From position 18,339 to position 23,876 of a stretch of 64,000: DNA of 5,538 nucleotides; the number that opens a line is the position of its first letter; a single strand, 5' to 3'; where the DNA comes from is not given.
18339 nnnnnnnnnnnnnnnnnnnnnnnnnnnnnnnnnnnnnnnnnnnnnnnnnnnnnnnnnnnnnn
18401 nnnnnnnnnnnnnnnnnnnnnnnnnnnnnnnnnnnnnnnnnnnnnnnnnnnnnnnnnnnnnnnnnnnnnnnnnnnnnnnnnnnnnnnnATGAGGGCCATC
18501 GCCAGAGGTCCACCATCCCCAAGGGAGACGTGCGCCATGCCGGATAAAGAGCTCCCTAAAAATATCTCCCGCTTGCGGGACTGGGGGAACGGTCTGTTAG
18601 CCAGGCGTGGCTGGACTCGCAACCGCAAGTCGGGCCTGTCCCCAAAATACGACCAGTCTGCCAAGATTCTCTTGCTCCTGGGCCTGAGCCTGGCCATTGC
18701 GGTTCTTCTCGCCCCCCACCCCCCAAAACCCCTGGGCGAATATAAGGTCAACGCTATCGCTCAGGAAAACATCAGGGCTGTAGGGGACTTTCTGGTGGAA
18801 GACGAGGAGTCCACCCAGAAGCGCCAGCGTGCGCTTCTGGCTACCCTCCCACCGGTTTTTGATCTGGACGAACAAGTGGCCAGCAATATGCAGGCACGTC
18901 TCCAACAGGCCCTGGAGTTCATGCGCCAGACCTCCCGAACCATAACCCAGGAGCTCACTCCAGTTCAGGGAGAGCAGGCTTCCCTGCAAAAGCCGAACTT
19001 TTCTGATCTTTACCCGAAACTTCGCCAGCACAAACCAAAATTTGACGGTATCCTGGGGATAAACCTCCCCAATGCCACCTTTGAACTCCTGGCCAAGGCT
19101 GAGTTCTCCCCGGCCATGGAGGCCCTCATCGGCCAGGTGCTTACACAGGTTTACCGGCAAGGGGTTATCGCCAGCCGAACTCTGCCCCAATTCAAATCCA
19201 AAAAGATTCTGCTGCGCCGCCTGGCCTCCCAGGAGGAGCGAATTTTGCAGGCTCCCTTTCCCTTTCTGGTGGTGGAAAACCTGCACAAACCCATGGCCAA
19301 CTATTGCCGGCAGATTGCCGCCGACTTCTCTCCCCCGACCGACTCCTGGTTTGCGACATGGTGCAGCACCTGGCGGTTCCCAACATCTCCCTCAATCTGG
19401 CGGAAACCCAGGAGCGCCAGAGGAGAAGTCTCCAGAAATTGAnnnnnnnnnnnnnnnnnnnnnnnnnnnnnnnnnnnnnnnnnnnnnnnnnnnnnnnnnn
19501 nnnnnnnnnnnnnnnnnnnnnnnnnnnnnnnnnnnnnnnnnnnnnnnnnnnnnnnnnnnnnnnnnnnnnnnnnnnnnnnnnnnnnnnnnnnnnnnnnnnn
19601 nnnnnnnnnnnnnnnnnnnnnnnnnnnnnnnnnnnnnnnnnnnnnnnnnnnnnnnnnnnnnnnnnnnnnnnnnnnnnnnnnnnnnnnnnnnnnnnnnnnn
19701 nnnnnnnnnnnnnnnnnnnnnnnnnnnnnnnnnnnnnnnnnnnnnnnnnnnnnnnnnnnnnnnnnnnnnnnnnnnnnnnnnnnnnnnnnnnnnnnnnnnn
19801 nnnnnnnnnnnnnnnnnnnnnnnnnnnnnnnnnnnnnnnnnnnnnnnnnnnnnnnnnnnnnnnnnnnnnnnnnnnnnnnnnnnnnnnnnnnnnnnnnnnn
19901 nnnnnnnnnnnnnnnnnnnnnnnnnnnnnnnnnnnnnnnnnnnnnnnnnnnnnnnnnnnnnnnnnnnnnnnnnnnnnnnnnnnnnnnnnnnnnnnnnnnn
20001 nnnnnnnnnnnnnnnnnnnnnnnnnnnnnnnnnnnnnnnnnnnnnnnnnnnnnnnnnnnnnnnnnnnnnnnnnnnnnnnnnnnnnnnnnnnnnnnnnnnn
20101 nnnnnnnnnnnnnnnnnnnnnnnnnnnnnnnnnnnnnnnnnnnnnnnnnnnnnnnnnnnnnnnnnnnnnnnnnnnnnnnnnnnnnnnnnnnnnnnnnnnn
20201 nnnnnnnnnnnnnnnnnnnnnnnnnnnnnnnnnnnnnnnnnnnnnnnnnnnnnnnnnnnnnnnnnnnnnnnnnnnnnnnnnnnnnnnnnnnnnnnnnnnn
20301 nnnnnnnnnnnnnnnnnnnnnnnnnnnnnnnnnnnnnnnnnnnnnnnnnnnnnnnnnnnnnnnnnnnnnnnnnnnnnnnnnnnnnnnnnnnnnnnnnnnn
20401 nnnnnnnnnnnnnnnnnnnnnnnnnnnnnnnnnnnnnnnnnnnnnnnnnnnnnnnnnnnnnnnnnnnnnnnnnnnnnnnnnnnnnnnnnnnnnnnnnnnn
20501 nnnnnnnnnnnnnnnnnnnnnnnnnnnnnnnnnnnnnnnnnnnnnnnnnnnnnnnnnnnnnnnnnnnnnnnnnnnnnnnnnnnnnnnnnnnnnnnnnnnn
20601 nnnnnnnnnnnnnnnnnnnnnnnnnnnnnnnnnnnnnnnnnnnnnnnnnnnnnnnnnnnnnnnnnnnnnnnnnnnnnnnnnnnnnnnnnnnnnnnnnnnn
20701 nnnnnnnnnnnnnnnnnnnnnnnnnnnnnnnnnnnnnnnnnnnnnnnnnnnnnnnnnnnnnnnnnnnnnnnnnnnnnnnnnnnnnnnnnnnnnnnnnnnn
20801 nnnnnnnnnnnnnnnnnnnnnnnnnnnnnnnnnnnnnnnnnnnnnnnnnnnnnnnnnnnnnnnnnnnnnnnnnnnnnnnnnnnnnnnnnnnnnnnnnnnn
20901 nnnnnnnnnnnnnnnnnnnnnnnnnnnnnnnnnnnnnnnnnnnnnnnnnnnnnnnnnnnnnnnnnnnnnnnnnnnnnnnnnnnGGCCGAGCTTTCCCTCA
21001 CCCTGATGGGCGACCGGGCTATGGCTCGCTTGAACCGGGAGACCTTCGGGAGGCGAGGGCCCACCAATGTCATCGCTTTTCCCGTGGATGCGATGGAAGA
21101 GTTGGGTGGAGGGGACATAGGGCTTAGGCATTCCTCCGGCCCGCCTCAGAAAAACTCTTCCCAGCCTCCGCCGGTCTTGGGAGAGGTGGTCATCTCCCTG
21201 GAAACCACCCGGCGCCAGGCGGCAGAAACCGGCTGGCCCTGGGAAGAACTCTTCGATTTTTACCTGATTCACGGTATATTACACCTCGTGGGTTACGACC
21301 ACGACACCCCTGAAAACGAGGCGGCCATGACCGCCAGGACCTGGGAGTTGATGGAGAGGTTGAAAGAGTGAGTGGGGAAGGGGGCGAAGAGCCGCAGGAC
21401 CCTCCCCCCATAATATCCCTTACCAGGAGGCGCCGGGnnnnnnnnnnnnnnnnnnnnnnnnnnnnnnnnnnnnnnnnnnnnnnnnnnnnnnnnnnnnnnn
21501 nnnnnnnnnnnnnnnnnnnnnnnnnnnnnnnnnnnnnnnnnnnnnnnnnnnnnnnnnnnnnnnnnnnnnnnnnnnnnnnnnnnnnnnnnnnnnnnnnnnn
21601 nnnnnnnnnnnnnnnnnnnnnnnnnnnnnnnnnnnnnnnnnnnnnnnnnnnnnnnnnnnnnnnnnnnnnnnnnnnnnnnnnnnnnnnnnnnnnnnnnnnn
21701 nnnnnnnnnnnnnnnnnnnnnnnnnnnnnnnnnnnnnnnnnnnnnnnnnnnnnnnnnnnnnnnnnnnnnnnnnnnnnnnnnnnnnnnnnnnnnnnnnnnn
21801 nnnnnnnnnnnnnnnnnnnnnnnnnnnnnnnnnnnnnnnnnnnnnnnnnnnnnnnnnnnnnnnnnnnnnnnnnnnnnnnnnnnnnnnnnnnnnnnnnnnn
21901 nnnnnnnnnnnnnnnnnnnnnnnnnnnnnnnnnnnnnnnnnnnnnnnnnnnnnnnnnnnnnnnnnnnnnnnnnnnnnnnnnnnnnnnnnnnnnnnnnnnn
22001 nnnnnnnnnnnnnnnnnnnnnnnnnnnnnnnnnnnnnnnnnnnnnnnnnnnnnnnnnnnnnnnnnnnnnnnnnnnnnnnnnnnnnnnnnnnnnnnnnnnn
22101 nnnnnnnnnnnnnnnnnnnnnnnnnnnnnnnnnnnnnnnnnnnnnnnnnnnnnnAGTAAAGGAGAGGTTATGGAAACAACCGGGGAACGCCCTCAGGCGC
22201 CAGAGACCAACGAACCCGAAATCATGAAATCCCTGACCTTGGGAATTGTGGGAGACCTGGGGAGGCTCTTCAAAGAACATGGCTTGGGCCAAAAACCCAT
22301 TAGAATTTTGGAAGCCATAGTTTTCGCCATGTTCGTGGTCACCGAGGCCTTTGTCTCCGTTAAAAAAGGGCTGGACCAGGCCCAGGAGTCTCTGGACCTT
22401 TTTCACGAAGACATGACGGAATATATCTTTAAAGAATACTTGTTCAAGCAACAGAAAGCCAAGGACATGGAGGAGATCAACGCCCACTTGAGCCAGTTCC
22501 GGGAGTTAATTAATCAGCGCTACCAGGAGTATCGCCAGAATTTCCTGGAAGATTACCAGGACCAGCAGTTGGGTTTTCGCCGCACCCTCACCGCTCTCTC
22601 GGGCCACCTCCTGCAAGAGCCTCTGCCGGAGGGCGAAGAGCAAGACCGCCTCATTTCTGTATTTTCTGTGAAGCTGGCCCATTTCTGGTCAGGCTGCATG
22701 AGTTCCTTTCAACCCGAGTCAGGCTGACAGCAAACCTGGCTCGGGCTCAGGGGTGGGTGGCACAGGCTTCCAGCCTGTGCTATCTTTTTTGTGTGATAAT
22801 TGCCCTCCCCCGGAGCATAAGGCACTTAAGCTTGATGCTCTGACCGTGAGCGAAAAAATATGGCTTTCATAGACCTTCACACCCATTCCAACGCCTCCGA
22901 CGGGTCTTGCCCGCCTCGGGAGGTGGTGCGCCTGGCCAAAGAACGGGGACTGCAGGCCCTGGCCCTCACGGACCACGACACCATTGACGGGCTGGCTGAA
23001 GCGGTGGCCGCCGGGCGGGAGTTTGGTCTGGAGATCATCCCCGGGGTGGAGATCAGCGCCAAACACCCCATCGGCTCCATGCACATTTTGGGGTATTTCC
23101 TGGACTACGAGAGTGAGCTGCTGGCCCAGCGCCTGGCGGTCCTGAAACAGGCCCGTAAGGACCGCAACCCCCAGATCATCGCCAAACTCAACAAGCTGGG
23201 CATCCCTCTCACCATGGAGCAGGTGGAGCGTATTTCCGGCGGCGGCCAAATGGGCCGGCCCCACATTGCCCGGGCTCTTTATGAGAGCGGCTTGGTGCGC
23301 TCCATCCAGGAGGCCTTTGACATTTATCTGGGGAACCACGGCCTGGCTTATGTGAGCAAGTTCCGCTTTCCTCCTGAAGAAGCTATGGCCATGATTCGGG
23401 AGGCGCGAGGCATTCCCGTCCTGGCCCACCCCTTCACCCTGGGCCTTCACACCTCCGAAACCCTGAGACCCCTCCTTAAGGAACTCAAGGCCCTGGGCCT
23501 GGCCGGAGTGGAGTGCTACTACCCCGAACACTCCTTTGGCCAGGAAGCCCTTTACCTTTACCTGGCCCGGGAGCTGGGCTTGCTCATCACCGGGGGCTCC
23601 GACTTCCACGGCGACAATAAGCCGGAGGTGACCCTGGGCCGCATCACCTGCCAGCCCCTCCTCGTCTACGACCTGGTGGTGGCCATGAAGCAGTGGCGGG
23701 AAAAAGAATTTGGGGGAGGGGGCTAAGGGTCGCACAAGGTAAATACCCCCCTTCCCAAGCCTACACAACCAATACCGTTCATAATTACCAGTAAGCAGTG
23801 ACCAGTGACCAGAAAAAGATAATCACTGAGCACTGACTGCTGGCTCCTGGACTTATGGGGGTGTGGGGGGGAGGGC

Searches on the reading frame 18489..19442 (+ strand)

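Call 57: search_protein_families(library=pfam, proteins=[window:18489-19442:+], max_evalue=0.00001)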
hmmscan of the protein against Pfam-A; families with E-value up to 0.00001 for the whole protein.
window:18489-19442:+ (317 aa): 1 family
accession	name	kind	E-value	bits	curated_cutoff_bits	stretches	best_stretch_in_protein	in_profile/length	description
PF07697.16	7TMR-HDED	-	1.3e-19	71.6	27.6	1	86-265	1-171/224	7TM-HD extracellular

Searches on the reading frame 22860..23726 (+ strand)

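Call 4: search_protein_families(library=pfam, proteins=[window:22860-23726:+], max_evalue=0.01)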
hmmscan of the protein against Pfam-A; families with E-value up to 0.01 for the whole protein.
window:22860-23726:+ (288 aa): 2 families
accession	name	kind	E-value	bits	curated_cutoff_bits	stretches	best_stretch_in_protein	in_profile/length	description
PF02811.25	PHP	-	1e-14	55.6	26.4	1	5-164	1-133/164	PHP domain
PF13704.12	Glyco_tranf_2_4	-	0.0052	17.7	27.5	0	75-124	5-54/98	Glycosyl transferase family 2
